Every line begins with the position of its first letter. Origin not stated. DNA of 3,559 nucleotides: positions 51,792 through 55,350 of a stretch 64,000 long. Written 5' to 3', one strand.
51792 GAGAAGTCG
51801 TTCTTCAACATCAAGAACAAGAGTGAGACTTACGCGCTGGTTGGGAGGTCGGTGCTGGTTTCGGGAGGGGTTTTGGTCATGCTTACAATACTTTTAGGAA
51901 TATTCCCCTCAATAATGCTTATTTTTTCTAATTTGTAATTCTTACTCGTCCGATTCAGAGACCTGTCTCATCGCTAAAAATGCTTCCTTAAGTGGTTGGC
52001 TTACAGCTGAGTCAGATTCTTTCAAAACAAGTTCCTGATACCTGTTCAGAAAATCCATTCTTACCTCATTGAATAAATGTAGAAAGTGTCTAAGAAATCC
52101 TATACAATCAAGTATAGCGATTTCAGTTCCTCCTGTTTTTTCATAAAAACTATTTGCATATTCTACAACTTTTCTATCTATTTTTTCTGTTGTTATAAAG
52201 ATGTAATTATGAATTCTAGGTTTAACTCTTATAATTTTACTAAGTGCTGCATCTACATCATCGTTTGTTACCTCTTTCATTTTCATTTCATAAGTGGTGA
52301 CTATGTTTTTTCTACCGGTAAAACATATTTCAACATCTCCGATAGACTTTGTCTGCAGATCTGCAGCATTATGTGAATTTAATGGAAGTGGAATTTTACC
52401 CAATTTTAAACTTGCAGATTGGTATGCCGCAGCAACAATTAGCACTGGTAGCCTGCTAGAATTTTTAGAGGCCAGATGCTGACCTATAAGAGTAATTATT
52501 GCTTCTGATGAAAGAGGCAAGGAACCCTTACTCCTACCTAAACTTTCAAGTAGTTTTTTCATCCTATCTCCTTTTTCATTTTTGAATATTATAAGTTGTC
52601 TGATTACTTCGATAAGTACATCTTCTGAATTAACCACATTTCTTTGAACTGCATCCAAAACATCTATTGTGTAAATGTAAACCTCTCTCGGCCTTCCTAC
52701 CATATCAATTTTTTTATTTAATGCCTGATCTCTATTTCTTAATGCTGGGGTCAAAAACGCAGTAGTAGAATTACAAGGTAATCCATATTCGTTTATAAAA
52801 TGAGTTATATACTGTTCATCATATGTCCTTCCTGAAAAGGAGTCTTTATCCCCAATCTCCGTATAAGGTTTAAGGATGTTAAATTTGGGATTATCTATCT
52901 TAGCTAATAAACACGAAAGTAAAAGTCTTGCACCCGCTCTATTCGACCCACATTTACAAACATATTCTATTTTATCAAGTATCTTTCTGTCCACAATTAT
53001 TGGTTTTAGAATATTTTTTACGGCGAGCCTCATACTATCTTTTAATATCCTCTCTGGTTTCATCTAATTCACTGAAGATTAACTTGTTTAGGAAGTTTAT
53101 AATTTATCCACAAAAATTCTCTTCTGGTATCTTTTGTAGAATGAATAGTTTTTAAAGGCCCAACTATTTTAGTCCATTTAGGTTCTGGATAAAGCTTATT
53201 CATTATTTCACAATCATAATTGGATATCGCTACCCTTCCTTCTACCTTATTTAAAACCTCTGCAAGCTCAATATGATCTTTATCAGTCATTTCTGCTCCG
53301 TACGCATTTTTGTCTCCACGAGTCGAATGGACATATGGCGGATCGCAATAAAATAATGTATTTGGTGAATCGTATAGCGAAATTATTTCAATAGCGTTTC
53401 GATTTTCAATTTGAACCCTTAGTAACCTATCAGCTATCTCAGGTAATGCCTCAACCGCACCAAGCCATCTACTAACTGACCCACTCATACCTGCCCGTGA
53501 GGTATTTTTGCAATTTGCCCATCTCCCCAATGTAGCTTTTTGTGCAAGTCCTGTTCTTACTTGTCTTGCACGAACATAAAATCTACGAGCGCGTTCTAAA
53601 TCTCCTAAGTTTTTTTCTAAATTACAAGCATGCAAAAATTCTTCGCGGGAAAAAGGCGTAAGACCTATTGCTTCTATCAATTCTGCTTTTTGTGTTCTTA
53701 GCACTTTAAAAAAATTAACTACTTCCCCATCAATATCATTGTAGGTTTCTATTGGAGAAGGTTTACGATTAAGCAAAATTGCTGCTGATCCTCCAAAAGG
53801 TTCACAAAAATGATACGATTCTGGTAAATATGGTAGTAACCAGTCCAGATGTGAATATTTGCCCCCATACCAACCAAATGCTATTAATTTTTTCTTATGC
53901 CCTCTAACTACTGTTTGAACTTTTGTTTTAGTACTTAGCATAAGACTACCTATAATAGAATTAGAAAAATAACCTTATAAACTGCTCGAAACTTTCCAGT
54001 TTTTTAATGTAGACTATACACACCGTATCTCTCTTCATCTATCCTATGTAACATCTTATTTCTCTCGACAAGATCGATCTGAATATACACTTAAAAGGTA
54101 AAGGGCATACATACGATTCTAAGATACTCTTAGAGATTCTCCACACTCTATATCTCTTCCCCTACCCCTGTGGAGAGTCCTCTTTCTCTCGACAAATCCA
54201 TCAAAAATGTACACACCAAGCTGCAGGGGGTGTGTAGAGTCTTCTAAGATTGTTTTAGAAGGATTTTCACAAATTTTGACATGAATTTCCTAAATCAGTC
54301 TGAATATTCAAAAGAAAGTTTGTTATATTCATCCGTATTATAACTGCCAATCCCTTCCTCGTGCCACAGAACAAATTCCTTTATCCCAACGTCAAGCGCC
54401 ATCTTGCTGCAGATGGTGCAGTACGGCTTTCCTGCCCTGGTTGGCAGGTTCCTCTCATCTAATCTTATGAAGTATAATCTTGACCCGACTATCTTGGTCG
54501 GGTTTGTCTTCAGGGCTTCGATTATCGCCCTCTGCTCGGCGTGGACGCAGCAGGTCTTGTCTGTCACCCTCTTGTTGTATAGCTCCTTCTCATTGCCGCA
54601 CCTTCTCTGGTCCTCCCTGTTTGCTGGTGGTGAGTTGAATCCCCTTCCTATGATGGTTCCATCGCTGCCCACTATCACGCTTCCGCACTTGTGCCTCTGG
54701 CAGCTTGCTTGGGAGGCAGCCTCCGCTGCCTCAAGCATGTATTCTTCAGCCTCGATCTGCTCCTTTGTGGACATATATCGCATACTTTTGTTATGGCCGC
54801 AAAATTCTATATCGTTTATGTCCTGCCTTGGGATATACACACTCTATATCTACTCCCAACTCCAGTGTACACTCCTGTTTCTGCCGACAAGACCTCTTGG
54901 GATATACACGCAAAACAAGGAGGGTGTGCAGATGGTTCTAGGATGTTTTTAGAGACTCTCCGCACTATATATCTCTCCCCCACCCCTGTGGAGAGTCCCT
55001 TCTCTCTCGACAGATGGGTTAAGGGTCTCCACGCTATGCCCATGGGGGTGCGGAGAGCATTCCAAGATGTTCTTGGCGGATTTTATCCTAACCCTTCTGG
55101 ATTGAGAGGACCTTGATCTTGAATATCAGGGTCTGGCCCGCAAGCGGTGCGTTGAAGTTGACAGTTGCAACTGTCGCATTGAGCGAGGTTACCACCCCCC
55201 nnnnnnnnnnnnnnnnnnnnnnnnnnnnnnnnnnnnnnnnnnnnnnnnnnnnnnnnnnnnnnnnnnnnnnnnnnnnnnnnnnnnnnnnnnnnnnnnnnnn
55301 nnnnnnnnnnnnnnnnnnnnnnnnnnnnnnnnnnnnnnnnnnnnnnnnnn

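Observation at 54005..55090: Novel family of ~128-bp hairpin-built repeat units: two ~255-bp paralogous blocks bracketing the dCMP deaminase gene, with covarying stems, terminal T-tracts and upstream TATA boxes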

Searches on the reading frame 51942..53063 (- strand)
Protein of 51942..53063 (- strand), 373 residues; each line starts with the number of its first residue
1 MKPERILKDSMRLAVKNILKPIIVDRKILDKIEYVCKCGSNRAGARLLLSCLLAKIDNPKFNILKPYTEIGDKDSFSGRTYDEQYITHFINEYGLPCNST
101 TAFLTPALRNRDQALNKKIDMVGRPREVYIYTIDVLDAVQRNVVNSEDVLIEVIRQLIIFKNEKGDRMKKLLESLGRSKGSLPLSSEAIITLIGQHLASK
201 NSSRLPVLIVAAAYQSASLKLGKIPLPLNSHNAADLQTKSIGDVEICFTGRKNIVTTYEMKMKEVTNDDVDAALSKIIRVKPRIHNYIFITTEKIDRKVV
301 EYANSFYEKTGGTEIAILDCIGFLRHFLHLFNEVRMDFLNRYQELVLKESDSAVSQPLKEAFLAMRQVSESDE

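Call 9: search_protein_families(library=pfam, proteins=[window:51942-53063:-])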
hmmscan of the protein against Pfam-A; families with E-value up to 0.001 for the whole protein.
window:51942-53063:- (373 aa): 0 families

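Call 87: search_protein_families(library=pfam, proteins=[window:51942-53063:-], max_evalue=0.05)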
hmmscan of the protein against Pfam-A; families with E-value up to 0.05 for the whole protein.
window:51942-53063:- (373 aa): 1 family
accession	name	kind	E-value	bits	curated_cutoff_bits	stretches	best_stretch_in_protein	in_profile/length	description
PF09566.16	RE_SacI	-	0.0029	18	19.3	1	204-290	195-275/276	SacI restriction endonuclease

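Call 88: search_protein_families(library=padloc, proteins=[window:51942-53063:-], max_evalue=0.001)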
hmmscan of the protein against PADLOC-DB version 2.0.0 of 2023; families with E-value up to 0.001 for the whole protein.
window:51942-53063:- (373 aa): 0 families

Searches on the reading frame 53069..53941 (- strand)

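Call 9: search_protein_families(library=pfam, proteins=[window:53069-53941:-])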
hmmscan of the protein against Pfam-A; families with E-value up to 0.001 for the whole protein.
window:53069-53941:- (290 aa): 1 family
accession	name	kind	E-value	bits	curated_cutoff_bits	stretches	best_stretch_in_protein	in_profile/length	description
PF02086.21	MethyltransfD12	-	1.2e-24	87.9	22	1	24-254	1-242/253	D12 class N6 adenine-specific DNA methyltransferase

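Call 88: search_protein_families(library=padloc, proteins=[window:53069-53941:-], max_evalue=0.001)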
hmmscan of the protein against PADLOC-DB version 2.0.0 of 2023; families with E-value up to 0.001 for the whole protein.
window:53069-53941:- (290 aa): 16 families
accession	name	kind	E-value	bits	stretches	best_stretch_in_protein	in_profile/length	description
PDLC03244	MTase_II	-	3e-57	191.9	1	22-289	31-293/295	Type II methyltransferase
PDLC03253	MTase_II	-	1.2e-28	98.5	1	22-251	7-223/253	Type II methyltransferase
PDLC03294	MTase_II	-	5.9e-22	76.6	1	24-274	10-261/272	Type II methyltransferase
PDLC03247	MTase_II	-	1.6e-20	71.5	1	23-284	7-268/282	Type II methyltransferase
PDLC03729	oMTase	-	2.7e-16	57.9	2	18-92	4-77/275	orphan methyltransferase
PDLC04018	PD-Lambda-5_B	-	2.4e-14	51.3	1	42-280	32-270/291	-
PDLC03735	oMTase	-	1.8e-13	48.6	1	23-282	12-283/284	orphan methyltransferase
PDLC03383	MTase_II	-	5.1e-11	40.5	1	5-87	5-87/318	Type II methyltransferase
PDLC03358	MTase_II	-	7.3e-10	36.6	1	43-283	33-275/301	Type II methyltransferase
PDLC03261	MTase_II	-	1e-07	28.7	1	22-251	28-256/643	Type II methyltransferase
PDLC03287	MTase_II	-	1.1e-06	25.8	0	7-92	349-438/646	Type II methyltransferase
PDLC03264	MTase_II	-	2.3e-06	25.1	1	192-243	190-237/306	Type II methyltransferase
PDLC03349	MTase_II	-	1.3e-05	22.4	0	23-92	10-82/374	Type II methyltransferase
PDLC03292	MTase_II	-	0.00023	17.5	0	181-241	602-663/722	Type II methyltransferase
PDLC03722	oMTase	-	0.00024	19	0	196-241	167-211/259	orphan methyltransferase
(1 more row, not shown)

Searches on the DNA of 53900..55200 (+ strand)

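Call 47: search_rna_families(source=window, start=53900, end=55200, threshold=evalue, max_evalue=10)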
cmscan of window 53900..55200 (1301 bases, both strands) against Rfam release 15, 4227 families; matches with E-value up to 10: 4.
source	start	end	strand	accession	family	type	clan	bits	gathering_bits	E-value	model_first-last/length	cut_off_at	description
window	54429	54511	+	RF02837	anti-hemB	Gene; sRNA;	-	24.1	49.5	0.0049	1-81/81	no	Burkholderia RNA 7 (anti-hemB)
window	53909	53986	-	RF00526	snoMe28S-U3344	Gene; snRNA; snoRNA; CD-box;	-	21.1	50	1.2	1-83/83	no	Small nucleolar RNA Me28S-U3344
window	54024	54102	-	RF02218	ZNRD1-AS1_1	Gene; lncRNA;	-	13.6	50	9.4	1-68/68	no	ZNRD1 antisense RNA 1 conserved region 1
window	53955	54046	-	RF01295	SCARNA7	Gene; snRNA; snoRNA; scaRNA;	-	13.3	65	1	1-330/330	no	Small Cajal body-specific RNA 7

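Call 78: search_dna_similar(query=window:54825-55090:+, collection=phages, mode=distant, max_evalue=0.01, max_rows=10)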
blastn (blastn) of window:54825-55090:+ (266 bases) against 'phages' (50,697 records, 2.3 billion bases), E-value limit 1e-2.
No match.

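Call 79: search_dna_similar(query=window:54825-55090:+, collection=plasmids, mode=distant, max_evalue=0.01, max_rows=10)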
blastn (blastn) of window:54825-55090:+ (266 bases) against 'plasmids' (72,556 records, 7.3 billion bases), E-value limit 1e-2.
No match.

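Call 82: build_rna_model(alignment_id=A6, structure=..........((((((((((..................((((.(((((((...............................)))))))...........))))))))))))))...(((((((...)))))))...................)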
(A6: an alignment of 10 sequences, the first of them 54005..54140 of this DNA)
Model R1 built from alignment A6 (10 sequences, 152 columns); structure: as given.
model positions 137; base pairs 28; branch points 1; effective number of sequences 2.93; information 0.59 bits per position. Calibrated on 0.2 Mb of random sequence (short: E-values are rough).
structure used (alignment columns):
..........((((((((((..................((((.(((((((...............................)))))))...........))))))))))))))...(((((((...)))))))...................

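Call 83: search_with_rna_model(model_id=R1, sources=[window, L002, L004, L005, L011, L016, L017, L022, L023, L024, L026, L027], max_evalue=1)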
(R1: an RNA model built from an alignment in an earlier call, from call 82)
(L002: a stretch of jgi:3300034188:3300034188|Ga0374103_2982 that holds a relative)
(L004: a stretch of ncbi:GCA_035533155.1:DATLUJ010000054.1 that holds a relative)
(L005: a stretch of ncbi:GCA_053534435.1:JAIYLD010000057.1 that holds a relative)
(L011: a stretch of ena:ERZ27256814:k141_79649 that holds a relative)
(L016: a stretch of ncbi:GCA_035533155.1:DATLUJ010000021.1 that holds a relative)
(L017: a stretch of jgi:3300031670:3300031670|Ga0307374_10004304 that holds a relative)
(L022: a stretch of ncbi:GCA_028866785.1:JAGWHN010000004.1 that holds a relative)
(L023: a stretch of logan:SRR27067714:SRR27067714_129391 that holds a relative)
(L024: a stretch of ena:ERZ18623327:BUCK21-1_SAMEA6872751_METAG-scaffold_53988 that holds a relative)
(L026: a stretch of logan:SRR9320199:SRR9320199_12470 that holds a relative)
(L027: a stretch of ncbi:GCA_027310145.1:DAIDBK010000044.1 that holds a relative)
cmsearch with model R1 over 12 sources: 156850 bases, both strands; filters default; matches with E-value up to 1: 8.
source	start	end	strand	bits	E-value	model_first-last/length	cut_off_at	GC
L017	10763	10899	-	141.4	7.5e-26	1-137/137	no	0.39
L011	2759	2895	-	138.5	2.8e-25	1-137/137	no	0.4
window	54947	55084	+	136.6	6.9e-25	1-137/137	no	0.53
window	54128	54266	+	126.7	6.3e-23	1-137/137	no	0.43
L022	4589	4725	-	113.2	3.2e-20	1-137/137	no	0.39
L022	5279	5415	-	104.1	2.1e-18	1-137/137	no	0.37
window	54236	54316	-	25.2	0.012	1-137/137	no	0.27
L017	7490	7564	-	16.4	0.68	1-137/137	no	0.25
